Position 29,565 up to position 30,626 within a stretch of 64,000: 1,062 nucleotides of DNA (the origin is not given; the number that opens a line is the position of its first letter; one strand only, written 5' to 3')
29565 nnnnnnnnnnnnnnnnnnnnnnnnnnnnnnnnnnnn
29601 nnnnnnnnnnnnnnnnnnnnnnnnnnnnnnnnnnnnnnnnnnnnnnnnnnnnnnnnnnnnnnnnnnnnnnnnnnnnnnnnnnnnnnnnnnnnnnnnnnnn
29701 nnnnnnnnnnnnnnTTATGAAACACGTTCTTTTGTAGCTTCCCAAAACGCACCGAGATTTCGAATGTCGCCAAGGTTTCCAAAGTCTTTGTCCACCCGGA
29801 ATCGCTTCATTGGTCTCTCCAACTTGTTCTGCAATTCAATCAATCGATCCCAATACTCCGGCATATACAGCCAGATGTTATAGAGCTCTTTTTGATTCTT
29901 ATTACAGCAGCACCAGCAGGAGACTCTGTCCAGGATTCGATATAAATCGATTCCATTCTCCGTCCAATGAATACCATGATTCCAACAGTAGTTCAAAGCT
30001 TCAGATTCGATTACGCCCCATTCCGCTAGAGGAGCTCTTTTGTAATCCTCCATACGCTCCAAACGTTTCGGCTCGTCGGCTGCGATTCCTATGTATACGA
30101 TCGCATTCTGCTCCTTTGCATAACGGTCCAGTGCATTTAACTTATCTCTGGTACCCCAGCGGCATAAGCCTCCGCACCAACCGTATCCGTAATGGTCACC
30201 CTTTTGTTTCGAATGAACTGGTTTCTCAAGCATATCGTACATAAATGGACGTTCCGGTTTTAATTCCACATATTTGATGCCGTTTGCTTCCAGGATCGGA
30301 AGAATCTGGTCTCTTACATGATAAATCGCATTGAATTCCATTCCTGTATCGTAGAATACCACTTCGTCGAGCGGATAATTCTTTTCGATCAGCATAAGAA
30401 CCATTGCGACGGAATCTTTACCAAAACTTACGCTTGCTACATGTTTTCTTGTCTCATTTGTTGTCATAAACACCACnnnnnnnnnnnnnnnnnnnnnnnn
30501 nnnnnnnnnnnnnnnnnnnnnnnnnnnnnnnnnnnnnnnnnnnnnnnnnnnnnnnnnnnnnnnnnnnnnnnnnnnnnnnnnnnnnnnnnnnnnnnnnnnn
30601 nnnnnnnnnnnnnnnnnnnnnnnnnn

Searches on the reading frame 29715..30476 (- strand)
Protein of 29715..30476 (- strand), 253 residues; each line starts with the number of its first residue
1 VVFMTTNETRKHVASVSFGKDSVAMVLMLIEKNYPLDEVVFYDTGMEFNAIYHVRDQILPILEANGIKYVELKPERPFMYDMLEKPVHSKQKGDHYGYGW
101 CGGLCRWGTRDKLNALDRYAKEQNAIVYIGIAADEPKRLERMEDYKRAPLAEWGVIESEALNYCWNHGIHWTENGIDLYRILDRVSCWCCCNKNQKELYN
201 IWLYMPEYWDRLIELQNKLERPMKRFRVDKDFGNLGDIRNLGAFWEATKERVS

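Call 49: search_protein_families(library=pfam, proteins=[window:29715-30476:-], max_evalue=0.001)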
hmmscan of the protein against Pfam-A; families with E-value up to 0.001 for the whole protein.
window:29715-30476:- (253 aa): 1 family
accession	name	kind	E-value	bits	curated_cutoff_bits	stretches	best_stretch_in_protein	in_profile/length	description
PF01507.26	PAPS_reduct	-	2.9e-08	34.4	22.5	1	12-136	2-113/175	Phosphoadenosine phosphosulfate reductase domain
